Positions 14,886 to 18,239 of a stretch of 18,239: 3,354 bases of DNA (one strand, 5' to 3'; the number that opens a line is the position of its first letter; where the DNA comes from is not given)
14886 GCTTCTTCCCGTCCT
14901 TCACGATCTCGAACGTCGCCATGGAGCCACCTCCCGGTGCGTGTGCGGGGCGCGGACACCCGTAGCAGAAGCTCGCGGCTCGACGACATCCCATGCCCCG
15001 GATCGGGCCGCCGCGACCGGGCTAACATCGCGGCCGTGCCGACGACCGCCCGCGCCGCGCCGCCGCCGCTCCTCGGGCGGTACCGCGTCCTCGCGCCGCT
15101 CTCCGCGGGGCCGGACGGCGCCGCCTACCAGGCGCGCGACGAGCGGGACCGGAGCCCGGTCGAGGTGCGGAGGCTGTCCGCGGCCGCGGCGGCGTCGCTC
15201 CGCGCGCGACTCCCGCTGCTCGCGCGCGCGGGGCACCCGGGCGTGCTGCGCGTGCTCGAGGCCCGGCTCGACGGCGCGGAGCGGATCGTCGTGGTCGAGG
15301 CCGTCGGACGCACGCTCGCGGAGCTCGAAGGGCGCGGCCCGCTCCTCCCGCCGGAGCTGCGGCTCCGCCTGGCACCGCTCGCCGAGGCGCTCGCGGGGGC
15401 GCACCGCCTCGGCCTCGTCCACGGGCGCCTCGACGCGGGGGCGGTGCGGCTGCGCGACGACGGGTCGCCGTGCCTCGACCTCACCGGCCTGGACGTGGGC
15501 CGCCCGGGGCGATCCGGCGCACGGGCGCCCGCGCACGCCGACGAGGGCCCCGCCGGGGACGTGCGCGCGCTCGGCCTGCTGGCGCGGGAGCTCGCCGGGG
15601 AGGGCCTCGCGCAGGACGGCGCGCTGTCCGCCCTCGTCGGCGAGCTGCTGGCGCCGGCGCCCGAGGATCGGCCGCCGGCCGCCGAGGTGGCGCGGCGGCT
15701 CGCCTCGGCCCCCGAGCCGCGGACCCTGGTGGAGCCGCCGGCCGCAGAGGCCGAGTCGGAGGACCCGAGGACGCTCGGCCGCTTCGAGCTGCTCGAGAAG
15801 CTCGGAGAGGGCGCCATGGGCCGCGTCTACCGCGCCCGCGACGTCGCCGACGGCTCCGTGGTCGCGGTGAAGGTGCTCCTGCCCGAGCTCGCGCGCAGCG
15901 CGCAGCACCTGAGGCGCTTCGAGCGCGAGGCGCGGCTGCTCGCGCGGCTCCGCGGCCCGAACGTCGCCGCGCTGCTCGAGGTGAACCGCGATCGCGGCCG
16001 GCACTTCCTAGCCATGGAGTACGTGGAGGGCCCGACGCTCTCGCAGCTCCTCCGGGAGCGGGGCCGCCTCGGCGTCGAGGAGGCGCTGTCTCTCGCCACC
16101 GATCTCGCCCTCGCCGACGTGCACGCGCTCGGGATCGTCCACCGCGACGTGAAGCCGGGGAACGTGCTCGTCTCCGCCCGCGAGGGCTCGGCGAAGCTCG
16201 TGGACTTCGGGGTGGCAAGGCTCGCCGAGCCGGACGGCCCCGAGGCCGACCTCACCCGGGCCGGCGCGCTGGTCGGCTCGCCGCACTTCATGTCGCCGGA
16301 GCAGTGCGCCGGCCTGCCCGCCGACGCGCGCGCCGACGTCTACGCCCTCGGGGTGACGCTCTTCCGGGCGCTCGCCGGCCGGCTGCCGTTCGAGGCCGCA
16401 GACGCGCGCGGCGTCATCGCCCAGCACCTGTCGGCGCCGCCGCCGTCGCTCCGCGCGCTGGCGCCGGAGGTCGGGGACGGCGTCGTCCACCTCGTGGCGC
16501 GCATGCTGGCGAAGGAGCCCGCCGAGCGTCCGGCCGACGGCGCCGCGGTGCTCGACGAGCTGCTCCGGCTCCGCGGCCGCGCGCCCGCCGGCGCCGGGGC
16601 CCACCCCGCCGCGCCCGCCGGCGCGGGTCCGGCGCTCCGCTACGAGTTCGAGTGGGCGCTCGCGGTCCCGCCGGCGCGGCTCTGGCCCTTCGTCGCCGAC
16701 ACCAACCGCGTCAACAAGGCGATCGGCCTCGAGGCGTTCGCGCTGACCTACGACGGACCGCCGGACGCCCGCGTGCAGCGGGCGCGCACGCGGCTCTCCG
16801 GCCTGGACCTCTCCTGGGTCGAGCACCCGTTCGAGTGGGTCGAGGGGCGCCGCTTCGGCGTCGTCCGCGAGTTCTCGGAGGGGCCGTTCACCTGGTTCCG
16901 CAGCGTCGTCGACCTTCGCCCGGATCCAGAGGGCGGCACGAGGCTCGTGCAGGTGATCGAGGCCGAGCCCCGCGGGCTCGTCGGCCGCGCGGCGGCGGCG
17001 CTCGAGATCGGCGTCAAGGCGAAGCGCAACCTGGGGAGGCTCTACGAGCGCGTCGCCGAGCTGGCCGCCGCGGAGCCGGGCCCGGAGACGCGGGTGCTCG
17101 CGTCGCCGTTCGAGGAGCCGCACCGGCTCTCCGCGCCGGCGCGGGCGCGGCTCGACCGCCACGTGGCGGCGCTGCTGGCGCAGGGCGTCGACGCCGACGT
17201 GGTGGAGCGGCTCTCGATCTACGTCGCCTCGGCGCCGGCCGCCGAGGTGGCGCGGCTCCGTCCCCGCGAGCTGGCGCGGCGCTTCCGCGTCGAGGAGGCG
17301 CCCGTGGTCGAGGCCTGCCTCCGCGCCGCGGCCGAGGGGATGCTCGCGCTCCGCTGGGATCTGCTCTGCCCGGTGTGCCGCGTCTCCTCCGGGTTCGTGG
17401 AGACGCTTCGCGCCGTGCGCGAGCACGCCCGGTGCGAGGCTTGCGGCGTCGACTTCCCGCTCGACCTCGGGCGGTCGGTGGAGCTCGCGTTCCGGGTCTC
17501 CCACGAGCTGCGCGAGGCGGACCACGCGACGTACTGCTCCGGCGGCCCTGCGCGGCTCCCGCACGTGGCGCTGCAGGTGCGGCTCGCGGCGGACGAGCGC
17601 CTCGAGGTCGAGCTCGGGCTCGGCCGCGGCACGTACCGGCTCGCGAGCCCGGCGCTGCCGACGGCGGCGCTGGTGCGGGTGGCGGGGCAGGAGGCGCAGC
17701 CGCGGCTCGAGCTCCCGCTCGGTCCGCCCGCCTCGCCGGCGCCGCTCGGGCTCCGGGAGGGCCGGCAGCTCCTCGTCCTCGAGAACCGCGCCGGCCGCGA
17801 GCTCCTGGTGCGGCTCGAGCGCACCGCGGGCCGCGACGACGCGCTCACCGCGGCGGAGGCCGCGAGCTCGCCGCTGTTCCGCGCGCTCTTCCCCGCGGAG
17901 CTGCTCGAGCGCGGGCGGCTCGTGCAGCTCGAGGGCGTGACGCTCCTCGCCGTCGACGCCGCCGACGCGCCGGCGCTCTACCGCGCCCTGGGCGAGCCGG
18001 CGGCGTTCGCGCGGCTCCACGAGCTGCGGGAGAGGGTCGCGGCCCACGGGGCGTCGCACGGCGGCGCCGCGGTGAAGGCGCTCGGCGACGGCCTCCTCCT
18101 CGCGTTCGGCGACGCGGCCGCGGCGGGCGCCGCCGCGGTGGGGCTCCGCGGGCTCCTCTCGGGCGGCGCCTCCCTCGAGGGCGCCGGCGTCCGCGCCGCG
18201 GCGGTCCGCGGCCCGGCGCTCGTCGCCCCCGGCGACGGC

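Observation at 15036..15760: Degenerate pseudokinase-like domain fused N-terminal to an active Ser/Thr kinase domain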

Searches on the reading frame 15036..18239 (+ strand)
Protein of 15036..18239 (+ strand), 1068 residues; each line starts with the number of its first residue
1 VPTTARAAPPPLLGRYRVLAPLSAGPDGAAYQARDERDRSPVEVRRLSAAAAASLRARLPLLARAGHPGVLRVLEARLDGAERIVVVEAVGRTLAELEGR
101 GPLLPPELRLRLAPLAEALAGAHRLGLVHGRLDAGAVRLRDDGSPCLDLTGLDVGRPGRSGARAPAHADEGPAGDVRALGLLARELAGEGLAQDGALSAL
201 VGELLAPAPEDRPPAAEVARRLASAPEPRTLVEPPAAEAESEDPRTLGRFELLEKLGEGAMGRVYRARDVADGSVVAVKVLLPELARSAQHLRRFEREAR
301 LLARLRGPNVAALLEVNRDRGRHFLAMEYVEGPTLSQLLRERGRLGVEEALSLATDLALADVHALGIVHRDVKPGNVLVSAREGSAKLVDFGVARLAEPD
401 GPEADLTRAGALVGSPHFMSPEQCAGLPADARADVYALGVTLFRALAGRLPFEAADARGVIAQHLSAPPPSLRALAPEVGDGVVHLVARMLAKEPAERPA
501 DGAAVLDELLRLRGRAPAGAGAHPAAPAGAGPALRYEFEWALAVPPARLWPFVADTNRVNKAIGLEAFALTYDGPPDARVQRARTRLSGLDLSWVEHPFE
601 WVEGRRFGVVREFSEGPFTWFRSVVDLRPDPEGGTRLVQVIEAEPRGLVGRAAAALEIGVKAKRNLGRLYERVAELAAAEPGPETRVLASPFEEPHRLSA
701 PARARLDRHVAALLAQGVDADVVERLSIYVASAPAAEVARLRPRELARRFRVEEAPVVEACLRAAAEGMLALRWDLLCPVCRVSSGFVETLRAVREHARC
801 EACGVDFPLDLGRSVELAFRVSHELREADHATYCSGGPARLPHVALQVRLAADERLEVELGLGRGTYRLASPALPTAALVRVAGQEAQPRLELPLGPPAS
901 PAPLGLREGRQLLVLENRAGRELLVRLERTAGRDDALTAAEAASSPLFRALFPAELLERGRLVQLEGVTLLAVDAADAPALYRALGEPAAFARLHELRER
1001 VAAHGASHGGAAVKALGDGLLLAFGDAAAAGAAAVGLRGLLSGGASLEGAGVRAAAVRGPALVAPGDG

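Call 5: search_protein_families(library=pfam, proteins=[window:15036-18239:+], max_evalue=1)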
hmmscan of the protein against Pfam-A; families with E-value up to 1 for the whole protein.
window:15036-18239:+ (1068 aa): 10 families
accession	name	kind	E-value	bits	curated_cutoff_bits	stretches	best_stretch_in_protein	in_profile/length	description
PF00069.31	Pkinase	-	7e-46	157.2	31.7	1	250-500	1-253/263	Protein kinase domain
PF07714.23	PK_Tyr_Ser-Thr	-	1.6e-26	93.6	23.1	1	251-499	2-249/258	Protein tyrosine and serine/threonine kinase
PF19363.4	DUF5939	-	8e-14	51.9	22.5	1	712-827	9-125/281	Family of unknown function (DUF5939)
PF03109.22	ABC1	-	1e-08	35.1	22.9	2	289-395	114-215/244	ABC1 atypical kinase-like domain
PF01636.29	APH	-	5.2e-06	26.8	23.2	2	254-356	3-99/239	Phosphotransferase enzyme family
PF14531.12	Kinase-like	-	0.0096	15.6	25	0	241-307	8-71/289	Kinase-like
PF22800.1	CFAP410_C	-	0.12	12.6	27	1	273-295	8-31/36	CFAP410 C-terminal domain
PF06293.20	Kdo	-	0.16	11.8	21.3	1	353-393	125-168/207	Lipopolysaccharide kinase (Kdo/WaaP) family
PF13095.12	FTA2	-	0.41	10.7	30.2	0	359-394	184-213/214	Kinetochore Sim4 complex subunit FTA2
PF00392.27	GntR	-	0.42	10.7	27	1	722-771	5-55/64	Bacterial regulatory proteins, gntR family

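Call 6: search_protein_families(library=ncbifam, proteins=[window:15036-18239:+], max_evalue=1)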
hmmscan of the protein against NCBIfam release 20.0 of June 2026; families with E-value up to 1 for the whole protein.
window:15036-18239:+ (1068 aa): 23 families
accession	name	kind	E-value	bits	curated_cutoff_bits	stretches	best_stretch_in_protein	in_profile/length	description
NF033483.0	PknB_PASTA_kin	equivalog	8.7e-80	269.3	450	2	248-515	7-271/563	Stk1 family PASTA domain-containing Ser/Thr kinase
NF052427.1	StpK7MSMEG_1200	equivalog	3.6e-48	164.5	900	1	243-507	2-263/601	serine/threonine protein kinase StpK7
NF047741.1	antiphage_MADS6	equivalog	5.9e-48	163.8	460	2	196-358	430-601/612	methylation-associated defense system protein kinase MAD6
TIGR03903.1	TOMM_kin_cyc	equivalog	1e-36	126.3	705.75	1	274-509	4-244/1267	TOMM system kinase/cyclase fusion protein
NF009651.0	PRK13184.1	equivalog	6.2e-32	110.5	839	1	248-498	2-276/932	serine/threonine-protein kinase PknD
NF038150.1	lanthi_synth_IV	equivalog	9.6e-32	110.2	650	1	234-531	174-475/851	class IV lanthionine synthetase LanL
NF053615.1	SerThrKinAfsKStmc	equivalog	2.5e-31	109.1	1300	1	242-494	7-253/809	protein serine/threonine kinase AfsK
NF033442.0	BREX_PglW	equivalog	2.7e-22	78.4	990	2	223-397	490-663/1391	BREX system serine/threonine kinase PglW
NF038151.1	lanthi_synth_III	equivalog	3.9e-17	61.9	575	1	233-454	206-431/833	class III lanthionine synthetase LanKC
NF011463.0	PRK14879.1-4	equivalog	6.1e-14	52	188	1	254-398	21-164/237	Kae1-associated kinase Bud32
TIGR03724.2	arch_bud32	equivalog_domain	1.1e-11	44.6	125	1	293-398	38-135/193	KEOPS complex kinase/ATPase Bud32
NF058632.1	SerThrKinPrkT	equivalog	2.5e-11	43.2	280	1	250-392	23-163/322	serine/threonine protein kinase PrkT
NF011464.0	PRK14879.1-7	equivalog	1.9e-09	37.6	246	1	294-396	52-151/221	Kae1-associated kinase Bud32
NF007174.0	PRK09605.1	equivalog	1e-07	30.8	447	1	292-397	380-476/535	bifunctional N(6)-L-threonylcarbamoyladenine synthase/serine/threonine protein kinase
NF043056.1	T4SS_LegK1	equivalog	7.4e-07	28.1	550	1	317-439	148-277/516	Dot/Icm T4SS effector kinase LegK1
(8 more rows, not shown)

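Call 15: search_protein_families(library=padloc, proteins=[window:15036-18239:+], max_evalue=0.01)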
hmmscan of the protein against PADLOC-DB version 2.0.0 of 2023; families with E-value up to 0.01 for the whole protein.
window:15036-18239:+ (1068 aa): 35 families (the best 25 are shown)
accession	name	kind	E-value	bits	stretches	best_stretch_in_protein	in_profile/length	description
PDLC04042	PD-T4-6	-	2.6e-90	301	2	247-514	8-274/292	-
PDLC04053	PD-T4-6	-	1.3e-86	288.9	2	243-507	4-266/311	-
PDLC04061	PD-T4-6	-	2.1e-81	273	2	246-513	14-284/510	-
PDLC04043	PD-T4-6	-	3e-80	268.5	2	243-520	10-285/452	-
PDLC04041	PD-T4-6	-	5.2e-75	251.3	2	246-530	26-308/443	-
PDLC04054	PD-T4-6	-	1e-73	246.7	2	250-533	12-295/347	-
PDLC04047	PD-T4-6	-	3.9e-68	227.9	1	246-501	8-261/327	-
PDLC04060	PD-T4-6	-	6.8e-68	227.7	1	246-498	6-255/486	-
PDLC04138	mad6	-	8.9e-67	224.4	1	242-499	45-301/659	mads_6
PDLC04057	PD-T4-6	-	1.1e-66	223.7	1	248-499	8-257/443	-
PDLC04039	PD-T4-6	-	1.2e-66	223.7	1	240-501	6-264/458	-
PDLC04052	PD-T4-6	-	5.9e-60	201.9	1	246-522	7-287/496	-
PDLC01088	C3a189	-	2.3e-58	196.4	1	256-507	5-252/840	kinase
PDLC04050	PD-T4-6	-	1.4e-54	183.7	1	247-519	62-333/480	-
PDLC04048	PD-T4-6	-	2.3e-53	179.8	1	248-499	10-259/354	-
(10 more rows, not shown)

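Call 29: find_homologous_proteins(query=A2, max_evalue=1e-50)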
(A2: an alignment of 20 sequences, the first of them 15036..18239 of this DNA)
Query A2 (20 sequences) (1068 aa, profile of the alignment): 2976 proteins with E <= 1e-50 among 8000 candidates; the best 120 are listed.
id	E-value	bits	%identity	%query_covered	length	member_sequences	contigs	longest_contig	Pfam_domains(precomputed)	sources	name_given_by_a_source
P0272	0.0e+0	1653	43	99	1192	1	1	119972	PF07714.24,PF00069.32,PF03109.23,PF19363.5,PF00211.26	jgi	jgi:serine/threonine protein kinase/class 3 adenylate cyclase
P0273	0.0e+0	1636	46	99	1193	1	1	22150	PF07714.24,PF00069.32,PF03109.23,PF19363.5,PF00211.26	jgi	jgi:serine/threonine protein kinase/class 3 adenylate cyclase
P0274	0.0e+0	1636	42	99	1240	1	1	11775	PF07714.24,PF00069.32,PF19363.5,PF00211.26,PF01636.30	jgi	jgi:serine/threonine protein kinase/class 3 adenylate cyclase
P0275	0.0e+0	1635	46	99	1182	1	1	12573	PF07714.24,PF00069.32,PF19363.5,PF00211.26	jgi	jgi:serine/threonine protein kinase/class 3 adenylate cyclase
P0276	0.0e+0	1633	43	99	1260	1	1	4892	PF07714.24,PF00069.32,PF19363.5,PF00211.26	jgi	jgi:serine/threonine protein kinase/class 3 adenylate cyclase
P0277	0.0e+0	1614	45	98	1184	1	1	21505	PF07714.24,PF00069.32,PF03109.23,PF10604.16,PF19363.5,PF00211.26,PF01636.30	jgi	jgi:serine/threonine protein kinase/class 3 adenylate cyclase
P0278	0.0e+0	1611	40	99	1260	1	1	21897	PF07714.24,PF00069.32,PF19363.5,PF00211.26,PF01636.30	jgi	jgi:serine/threonine protein kinase/class 3 adenylate cyclase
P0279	0.0e+0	1574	44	98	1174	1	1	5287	PF06293.21,PF07714.24,PF00069.32,PF03109.23,PF10604.16,PF19363.5,PF00211.26,PF17667.8,PF01636.30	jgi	jgi:serine/threonine protein kinase/class 3 adenylate cyclase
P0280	0.0e+0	1567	46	99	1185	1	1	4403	PF07714.24,PF00069.32,PF19363.5,PF00211.26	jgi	jgi:serine/threonine protein kinase/class 3 adenylate cyclase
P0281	0.0e+0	1556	46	98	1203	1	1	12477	PF07714.24,PF00069.32,PF19363.5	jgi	jgi:serine/threonine protein kinase/class 3 adenylate cyclase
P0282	0.0e+0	1536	45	99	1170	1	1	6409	PF07714.24,PF00069.32,PF03109.23,PF19363.5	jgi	jgi:serine/threonine protein kinase/class 3 adenylate cyclase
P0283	0.0e+0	1535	43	99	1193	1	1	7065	PF07714.24,PF00069.32,PF19363.5,PF00211.26,PF01636.30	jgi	jgi:serine/threonine protein kinase/class 3 adenylate cyclase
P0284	0.0e+0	1527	44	99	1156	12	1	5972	PF06293.21,PF07714.24,PF00069.32,PF03109.23,PF19363.5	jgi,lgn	-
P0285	0.0e+0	1524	43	99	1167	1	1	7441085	PF07714.24,PF00069.32,PF03109.23,PF19363.5,PF00211.26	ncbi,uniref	ncbi:protein kinase domain-containing protein [Tundrisphaera lichenicola]|uniref:protein kinase doma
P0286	0.0e+0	1522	41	99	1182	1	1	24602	PF07714.24,PF00069.32,PF19363.5,PF00211.26,PF01636.30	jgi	jgi:eukaryotic-like serine/threonine-protein kinase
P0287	0.0e+0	1521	43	98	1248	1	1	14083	PF07714.24,PF00069.32,PF19363.5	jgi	jgi:serine/threonine protein kinase/class 3 adenylate cyclase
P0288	0.0e+0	1507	40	99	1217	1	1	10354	PF07714.24,PF00069.32,PF19363.5,PF00211.26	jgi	jgi:eukaryotic-like serine/threonine-protein kinase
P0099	0.0e+0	1500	44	97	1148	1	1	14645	PF07714.24,PF00069.32,PF19363.5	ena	-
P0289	0.0e+0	1500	44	99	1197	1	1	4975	PF07714.24,PF00069.32,PF03109.23,PF19363.5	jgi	jgi:serine/threonine protein kinase/class 3 adenylate cyclase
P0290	0.0e+0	1495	44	98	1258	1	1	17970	PF07714.24,PF00069.32,PF19363.5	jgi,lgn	-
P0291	0.0e+0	1495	43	98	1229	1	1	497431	PF07714.24,PF00069.32,PF19363.5,PF01636.30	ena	-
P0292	0.0e+0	1493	43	98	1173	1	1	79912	PF07714.24,PF00069.32,PF19363.5,PF00211.26,PF01636.30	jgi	jgi:serine/threonine protein kinase/class 3 adenylate cyclase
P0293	0.0e+0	1488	43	99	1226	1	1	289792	PF07714.24,PF00069.32,PF03109.23,PF19363.5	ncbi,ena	-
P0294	0.0e+0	1479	43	98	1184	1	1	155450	PF06293.21,PF07714.24,PF00069.32,PF19363.5,PF00211.26,PF01636.30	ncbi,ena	-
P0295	0.0e+0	1475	42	99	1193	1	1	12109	PF07714.24,PF00069.32,PF19363.5,PF00211.26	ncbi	-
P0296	0.0e+0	1448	43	95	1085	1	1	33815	PF07714.24,PF00069.32,PF03109.23,PF19363.5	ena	-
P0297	0.0e+0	1446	42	99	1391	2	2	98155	PF06293.21,PF07714.24,PF00069.32,PF19363.5,PF17667.8,PF13374.13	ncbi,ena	-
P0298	0.0e+0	1438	43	92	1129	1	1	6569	PF07714.24,PF00069.32,PF03109.23,PF19363.5,PF01636.30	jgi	jgi:serine/threonine protein kinase/class 3 adenylate cyclase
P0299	0.0e+0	1411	44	81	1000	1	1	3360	PF07714.24,PF00069.32,PF19363.5,PF00211.26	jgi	jgi:serine/threonine protein kinase/class 3 adenylate cyclase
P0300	0.0e+0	1410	43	95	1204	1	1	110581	PF07714.24,PF00069.32,PF03109.23,PF19363.5,PF01636.30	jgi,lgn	-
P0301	0.0e+0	1302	37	99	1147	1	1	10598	PF07714.24,PF00069.32,PF03109.23,PF19363.5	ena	-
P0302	0.0e+0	1284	44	94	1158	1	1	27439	PF07714.24,PF00069.32,PF19363.5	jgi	-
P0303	0.0e+0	1278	43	96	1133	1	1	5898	PF06293.21,PF07714.24,PF00069.32,PF19363.5,PF17667.8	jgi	jgi:serine/threonine protein kinase/class 3 adenylate cyclase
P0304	0.0e+0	1242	38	100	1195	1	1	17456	PF07714.24,PF00069.32,PF19363.5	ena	-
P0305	0.0e+0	1228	44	95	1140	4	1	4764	PF07714.24,PF00069.32,PF03109.23,PF10604.16,PF19363.5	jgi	-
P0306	0.0e+0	1206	39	94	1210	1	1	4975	PF07714.24,PF00069.32,PF19363.5,PF01636.30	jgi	jgi:eukaryotic-like serine/threonine-protein kinase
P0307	0.0e+0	1198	38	93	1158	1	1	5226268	PF07714.24,PF00069.32,PF03109.23,PF19363.5,PF01636.30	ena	-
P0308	0.0e+0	1166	39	99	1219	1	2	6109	PF07714.24,PF00069.32,PF03109.23,PF19363.5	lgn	-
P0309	0.0e+0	1148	43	95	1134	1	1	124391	PF07714.24,PF00069.32,PF03109.23,PF19363.5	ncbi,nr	ncbi:MAG: protein kinase [Sandaracinaceae bacterium]|nr:protein kinase [Sandaracinaceae bacterium]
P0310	4.5e-204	699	36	74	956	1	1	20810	PF07714.24,PF00069.32,PF19363.5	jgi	jgi:serine/threonine protein kinase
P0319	2.0e-140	488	40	25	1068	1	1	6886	PF07714.24,PF00069.32,PF03109.23,PF17667.8,PF05996.18,PF01636.30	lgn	-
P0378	7.9e-95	337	44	25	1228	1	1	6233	PF13176.13,PF24885.2,PF13428.13,PF00931.29,PF13374.13,PF14559.13,PF07714.24,PF00069.32,PF17874.8,PF25000.1,PF00515.35,PF03109.23,PF13424.13,PF13432.13,PF00211.26,PF13181.13,PF07719.24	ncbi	-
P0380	1.6e-93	333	42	22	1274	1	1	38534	PF07714.24,PF00069.32,PF17874.8,PF00515.35,PF13424.13,PF00211.26,PF07719.24,PF13191.13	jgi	jgi:eukaryotic-like serine/threonine-protein kinase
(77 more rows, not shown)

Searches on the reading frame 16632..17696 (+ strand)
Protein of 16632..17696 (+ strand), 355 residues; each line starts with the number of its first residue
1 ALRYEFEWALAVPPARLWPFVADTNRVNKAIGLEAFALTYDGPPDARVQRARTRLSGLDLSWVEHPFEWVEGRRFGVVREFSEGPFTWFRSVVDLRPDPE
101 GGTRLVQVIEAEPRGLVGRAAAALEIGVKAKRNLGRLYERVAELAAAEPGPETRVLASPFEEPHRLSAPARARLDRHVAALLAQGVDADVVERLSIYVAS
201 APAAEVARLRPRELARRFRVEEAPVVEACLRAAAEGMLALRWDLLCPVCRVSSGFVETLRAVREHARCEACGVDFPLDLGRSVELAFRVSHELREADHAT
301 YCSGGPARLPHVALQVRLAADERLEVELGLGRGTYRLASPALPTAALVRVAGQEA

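Call 53: find_related_loci(query=A4, collection=genome_contigs, flank=10000)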
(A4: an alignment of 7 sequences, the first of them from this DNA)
Query A4 (355 aa) in genome_contigs; peptide patterns used: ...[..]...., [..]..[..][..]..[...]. (x = any residue, [..] = any of these).
329 stretches matched a pattern; 290 encode a relative of the query (tblastn E <= 1e-3); the best 80 are kept; 80 distinct loci.
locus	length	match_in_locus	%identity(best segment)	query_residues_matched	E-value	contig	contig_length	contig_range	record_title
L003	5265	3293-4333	51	2-350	6e-104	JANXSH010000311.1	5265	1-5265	MAG: Planctomycetia bacterium isolate 336R_metabat_93 336R_k141_119434, whole genome shotgun sequence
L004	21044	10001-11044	49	2-350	5e-104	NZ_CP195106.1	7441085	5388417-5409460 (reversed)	Tundrisphaera lichenicola strain P12 chromosome, complete genome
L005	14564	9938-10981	49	2-350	5e-103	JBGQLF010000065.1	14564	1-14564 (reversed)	MAG: Gemmataceae bacterium isolate OBJ2_061818_050_44 k141_2233070_length_14564_cov_7.9888, whole genome shotgun sequenc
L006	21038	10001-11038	47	4-350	2e-102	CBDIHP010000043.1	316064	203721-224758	MAG: Isosphaeraceae bacterium isolate e74af02e-f4d8-48a9-a94a-622a426f4839 genome assembly, contig: contig_43, whole gen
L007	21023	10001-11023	51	2-343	4e-102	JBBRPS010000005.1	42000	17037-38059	MAG: Gemmatales bacterium isolate metawrap_la1_100 W_la1_100_k141_596035L_42000_cov_13.0000, whole genome shotgun sequen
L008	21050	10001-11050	45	5-355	1e-101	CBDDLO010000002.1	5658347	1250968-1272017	MAG: Bythopirellula sp. isolate 01c9a370-3b1c-4d10-843e-85d0f0aaef08 genome assembly, contig: contig_2, whole genome sho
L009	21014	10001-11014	47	5-343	2e-101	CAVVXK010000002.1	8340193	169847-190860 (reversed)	MAG: uncultured Planctomycetaceae bacterium isolate MFD04540.bin.1.38 genome assembly, contig: contig_4381, whole genome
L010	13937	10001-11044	50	2-350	2e-101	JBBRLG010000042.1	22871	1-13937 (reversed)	MAG: Gemmatales bacterium isolate La1_concoct.277 LA1C_C.277_k141_3074901L_22871_cov_14.0002, whole genome shotgun seque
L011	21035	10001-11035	46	5-350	3e-101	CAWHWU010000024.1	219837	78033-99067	MAG: uncultured Planctomycetaceae bacterium isolate MFD04434.bin.2.78 genome assembly, contig: contig_26074, whole genom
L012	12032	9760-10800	48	2-350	8e-101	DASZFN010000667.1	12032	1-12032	MAG TPA_asm: Gemmataceae bacterium isolate SMAG_U6523 k141_5079704, whole genome shotgun sequence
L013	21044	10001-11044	49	2-350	2e-100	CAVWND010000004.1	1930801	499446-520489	MAG: uncultured Planctomycetota bacterium isolate MFD09495.bin.2.75 genome assembly, contig: contig_1505, whole genome s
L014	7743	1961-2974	46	5-343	3e-100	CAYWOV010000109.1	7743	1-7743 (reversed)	MAG TPA_asm: uncultured Planctomycetaceae bacterium isolate binchicken_co3_535 genome assembly, contig: NODE_30918_lengt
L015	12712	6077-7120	46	2-350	8e-100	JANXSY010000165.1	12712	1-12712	MAG: Isosphaeraceae bacterium isolate 338R_metabat_120 338R_k141_991087, whole genome shotgun sequence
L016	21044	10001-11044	47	2-350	4e-99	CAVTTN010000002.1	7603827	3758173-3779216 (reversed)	MAG: uncultured Planctomycetota bacterium isolate MFD09671.bin.2.6 genome assembly, contig: contig_5745, whole genome sh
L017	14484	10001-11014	45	2-343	1e-98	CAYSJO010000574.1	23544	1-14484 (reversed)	MAG TPA_asm: uncultured Planctomycetaceae bacterium isolate SRP092796_co2_741 genome assembly, contig: k141_1196303, who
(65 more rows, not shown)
